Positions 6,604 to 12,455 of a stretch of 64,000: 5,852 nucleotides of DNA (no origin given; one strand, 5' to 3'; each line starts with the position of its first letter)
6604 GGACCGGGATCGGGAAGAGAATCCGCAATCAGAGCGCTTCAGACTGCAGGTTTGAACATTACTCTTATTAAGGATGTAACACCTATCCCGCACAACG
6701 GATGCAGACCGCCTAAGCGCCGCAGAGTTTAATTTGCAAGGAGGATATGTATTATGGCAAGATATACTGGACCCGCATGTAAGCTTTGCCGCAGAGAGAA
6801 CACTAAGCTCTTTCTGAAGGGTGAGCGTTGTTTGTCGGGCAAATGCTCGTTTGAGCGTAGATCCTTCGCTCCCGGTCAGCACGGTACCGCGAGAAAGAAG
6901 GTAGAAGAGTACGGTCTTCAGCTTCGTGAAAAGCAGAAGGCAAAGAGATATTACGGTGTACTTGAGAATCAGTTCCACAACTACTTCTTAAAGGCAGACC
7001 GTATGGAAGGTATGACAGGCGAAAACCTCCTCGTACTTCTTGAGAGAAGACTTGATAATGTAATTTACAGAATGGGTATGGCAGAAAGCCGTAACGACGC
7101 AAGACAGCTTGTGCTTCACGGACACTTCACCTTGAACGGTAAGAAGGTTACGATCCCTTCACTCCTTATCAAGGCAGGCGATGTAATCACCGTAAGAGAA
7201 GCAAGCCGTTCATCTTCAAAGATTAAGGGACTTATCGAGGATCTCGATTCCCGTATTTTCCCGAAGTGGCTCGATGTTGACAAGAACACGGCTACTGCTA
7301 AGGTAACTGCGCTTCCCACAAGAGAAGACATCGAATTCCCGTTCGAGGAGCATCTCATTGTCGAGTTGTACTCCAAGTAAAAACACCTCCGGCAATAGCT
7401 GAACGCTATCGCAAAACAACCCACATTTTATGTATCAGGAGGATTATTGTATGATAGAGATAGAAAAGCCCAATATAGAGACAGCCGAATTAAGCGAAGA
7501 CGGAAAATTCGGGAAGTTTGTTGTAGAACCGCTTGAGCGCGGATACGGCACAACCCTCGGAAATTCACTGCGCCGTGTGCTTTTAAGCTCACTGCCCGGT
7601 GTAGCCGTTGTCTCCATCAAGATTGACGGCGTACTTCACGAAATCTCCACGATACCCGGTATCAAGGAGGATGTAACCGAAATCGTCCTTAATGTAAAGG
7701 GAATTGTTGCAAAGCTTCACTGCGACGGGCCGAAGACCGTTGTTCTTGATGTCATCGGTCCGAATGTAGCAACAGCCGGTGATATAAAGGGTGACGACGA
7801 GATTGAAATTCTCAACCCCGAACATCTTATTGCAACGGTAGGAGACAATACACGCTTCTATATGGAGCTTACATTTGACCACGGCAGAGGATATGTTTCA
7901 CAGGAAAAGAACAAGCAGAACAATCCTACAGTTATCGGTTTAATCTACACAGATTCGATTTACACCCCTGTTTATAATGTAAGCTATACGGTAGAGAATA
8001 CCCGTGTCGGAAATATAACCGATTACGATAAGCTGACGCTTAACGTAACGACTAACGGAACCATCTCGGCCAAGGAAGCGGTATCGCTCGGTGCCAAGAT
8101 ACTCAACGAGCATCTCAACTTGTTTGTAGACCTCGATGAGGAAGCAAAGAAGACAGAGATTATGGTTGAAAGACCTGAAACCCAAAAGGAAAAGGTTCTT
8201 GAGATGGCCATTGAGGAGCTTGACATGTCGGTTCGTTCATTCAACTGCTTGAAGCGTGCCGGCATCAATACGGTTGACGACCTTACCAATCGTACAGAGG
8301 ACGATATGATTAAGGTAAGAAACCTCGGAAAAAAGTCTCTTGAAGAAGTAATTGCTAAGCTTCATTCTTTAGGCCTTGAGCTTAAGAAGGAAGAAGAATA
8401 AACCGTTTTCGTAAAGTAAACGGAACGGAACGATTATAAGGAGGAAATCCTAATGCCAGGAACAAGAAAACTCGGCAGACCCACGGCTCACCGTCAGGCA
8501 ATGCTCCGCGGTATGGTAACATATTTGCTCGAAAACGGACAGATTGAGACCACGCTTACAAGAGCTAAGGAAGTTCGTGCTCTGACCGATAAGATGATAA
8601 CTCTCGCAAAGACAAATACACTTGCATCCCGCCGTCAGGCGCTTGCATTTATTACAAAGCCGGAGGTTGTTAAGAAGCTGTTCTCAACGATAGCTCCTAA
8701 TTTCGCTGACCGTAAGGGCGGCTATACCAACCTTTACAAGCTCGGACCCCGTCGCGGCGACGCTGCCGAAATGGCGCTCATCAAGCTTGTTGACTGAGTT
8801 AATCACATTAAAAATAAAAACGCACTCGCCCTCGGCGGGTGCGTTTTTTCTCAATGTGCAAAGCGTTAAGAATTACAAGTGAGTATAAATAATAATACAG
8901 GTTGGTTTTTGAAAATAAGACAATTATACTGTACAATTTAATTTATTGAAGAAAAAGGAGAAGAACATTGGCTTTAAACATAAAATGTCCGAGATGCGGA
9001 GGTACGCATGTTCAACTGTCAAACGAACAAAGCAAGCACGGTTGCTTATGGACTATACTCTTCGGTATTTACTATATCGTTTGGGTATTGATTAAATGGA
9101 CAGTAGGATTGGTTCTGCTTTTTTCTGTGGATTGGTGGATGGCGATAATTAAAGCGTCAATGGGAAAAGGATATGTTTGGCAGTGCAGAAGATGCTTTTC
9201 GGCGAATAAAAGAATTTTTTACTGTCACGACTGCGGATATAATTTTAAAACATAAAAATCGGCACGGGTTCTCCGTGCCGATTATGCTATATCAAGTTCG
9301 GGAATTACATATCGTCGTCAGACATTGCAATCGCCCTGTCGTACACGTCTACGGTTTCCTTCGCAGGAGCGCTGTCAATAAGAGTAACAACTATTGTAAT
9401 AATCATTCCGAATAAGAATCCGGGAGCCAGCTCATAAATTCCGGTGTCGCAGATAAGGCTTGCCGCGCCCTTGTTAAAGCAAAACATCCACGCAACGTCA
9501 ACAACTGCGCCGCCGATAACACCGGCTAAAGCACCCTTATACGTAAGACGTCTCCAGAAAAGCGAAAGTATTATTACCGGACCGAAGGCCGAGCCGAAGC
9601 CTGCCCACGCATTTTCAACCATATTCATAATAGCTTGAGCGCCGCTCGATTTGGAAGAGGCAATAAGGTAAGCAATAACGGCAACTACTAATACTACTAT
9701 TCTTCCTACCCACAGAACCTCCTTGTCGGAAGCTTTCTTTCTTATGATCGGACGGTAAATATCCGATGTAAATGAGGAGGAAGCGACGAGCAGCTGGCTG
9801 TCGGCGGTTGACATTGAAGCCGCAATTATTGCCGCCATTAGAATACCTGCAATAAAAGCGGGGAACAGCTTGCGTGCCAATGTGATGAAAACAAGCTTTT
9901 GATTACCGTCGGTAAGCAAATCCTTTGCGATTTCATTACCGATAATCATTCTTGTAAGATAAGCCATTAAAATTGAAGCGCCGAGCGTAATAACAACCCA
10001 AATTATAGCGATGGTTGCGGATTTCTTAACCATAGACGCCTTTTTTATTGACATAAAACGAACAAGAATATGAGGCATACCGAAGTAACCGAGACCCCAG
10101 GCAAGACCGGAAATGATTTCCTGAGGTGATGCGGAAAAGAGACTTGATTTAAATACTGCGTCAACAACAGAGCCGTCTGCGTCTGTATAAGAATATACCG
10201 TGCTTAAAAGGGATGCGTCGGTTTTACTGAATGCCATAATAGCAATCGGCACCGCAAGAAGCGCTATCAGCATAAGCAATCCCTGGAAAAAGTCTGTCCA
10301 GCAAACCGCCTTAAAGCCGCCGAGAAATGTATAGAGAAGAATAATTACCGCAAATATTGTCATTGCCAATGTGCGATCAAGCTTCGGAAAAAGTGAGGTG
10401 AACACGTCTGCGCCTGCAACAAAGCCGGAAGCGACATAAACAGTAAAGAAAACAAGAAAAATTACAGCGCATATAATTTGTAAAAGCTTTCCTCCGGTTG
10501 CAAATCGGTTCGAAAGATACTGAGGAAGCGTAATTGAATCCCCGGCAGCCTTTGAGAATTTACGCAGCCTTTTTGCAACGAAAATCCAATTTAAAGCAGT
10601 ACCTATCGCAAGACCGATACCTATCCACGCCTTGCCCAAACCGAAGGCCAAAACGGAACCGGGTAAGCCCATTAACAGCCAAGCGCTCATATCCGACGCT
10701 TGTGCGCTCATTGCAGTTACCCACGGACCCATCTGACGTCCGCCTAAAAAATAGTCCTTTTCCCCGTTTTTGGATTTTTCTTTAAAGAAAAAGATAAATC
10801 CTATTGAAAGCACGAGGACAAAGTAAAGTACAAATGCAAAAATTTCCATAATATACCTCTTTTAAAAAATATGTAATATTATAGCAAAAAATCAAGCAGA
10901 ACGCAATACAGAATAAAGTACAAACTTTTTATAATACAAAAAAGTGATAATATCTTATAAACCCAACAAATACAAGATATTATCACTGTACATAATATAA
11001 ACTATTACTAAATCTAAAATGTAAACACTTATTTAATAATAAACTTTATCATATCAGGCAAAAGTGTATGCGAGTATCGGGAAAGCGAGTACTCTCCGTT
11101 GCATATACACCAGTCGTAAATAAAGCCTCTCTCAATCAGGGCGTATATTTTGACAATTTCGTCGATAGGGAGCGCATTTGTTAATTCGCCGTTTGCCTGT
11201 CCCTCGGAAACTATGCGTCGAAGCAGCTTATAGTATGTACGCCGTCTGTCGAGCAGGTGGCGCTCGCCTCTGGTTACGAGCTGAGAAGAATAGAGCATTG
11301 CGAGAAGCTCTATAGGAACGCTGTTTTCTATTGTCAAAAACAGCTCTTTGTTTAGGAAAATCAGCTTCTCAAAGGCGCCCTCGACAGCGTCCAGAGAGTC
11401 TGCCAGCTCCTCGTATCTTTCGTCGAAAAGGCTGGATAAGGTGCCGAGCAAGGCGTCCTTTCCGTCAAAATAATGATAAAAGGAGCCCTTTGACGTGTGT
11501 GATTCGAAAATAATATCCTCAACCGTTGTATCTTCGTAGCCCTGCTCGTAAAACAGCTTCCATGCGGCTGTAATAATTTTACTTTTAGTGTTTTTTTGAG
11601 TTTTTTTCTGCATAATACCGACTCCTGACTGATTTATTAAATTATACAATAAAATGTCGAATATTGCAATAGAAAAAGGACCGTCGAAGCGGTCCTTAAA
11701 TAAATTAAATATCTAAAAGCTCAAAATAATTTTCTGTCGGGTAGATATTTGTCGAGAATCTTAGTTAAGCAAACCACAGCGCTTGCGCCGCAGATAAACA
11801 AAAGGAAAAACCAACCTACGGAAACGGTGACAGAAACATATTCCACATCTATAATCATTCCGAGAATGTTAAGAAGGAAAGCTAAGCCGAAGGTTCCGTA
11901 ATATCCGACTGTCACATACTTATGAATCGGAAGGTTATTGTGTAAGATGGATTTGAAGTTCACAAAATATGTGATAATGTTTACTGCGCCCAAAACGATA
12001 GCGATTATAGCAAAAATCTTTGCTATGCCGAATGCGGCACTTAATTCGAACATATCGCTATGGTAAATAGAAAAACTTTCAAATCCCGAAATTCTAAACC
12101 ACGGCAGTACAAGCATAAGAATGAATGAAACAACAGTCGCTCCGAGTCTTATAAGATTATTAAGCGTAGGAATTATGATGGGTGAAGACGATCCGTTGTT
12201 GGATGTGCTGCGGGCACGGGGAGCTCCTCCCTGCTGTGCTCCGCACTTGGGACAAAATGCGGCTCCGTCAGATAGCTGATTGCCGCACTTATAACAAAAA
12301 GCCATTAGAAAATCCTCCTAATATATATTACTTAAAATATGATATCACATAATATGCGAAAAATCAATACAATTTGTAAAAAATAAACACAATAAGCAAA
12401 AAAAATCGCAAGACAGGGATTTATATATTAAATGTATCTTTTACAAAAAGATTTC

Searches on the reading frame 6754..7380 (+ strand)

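Call 51: search_protein_families(library=pfam, proteins=[window:6754-7380:+], max_evalue=0.0001)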
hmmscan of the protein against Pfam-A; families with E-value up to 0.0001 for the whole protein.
window:6754-7380:+ (208 aa): 2 families
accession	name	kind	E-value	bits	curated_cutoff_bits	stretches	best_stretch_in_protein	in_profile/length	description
PF00163.24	Ribosomal_S4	-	3.8e-34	117.7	23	1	3-97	1-95/95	Ribosomal protein S4/S9 N-terminal domain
PF01479.30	S4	-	9.8e-19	67.3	22.8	1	98-145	1-48/48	S4 domain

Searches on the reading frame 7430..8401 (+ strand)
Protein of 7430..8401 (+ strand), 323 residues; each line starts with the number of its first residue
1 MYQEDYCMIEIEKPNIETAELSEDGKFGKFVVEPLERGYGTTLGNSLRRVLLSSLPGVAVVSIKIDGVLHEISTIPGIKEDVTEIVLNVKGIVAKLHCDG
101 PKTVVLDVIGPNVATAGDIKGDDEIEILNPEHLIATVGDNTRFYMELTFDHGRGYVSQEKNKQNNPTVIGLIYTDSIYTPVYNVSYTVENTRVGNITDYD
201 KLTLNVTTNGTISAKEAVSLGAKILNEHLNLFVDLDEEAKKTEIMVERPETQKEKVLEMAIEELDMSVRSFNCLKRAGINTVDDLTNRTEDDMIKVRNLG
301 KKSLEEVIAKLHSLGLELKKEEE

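Call 51: search_protein_families(library=pfam, proteins=[window:7430-8401:+], max_evalue=0.0001)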
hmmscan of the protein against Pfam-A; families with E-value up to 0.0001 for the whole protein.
window:7430-8401:+ (323 aa): 3 families
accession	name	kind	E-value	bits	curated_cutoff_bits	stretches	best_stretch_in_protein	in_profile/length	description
PF01000.31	RNA_pol_A_bac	-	7.6e-30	104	33.9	1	63-179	1-119/119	RNA polymerase Rpb3/RpoA insert domain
PF03118.21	RNA_pol_A_CTD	-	1.2e-27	95.8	23.8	1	250-312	4-66/67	Bacterial RNA polymerase, alpha chain C terminal domain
PF01193.29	RNA_pol_L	-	1.4e-25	89.3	24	1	33-229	1-74/74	RNA polymerase Rpb3/Rpb11 dimerisation domain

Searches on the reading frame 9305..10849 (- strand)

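Call 51: search_protein_families(library=pfam, proteins=[window:9305-10849:-], max_evalue=0.0001)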
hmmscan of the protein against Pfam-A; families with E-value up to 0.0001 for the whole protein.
window:9305-10849:- (514 aa): 1 family
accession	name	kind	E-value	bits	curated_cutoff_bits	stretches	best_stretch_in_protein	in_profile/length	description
PF00474.23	SSF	-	5.2e-101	338.9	22.8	1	33-447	1-406/406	Sodium:solute symporter family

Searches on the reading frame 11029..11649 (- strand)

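Call 51: search_protein_families(library=pfam, proteins=[window:11029-11649:-], max_evalue=0.0001)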
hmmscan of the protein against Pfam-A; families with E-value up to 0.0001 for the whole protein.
window:11029-11649:- (206 aa): 1 family
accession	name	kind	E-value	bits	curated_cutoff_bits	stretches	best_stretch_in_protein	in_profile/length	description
PF00440.29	TetR_N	-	4.6e-16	58.8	24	1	25-68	1-44/47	Bacterial regulatory proteins, tetR family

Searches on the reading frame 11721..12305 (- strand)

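Call 51: search_protein_families(library=pfam, proteins=[window:11721-12305:-], max_evalue=0.0001)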
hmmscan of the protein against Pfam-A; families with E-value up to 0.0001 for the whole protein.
window:11721-12305:- (194 aa): 1 family
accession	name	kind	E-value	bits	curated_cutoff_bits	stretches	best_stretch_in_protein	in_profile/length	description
PF13240.11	Zn_Ribbon_1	-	2.1e-07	30.9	25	1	3-23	1-21/23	zinc-ribbon domain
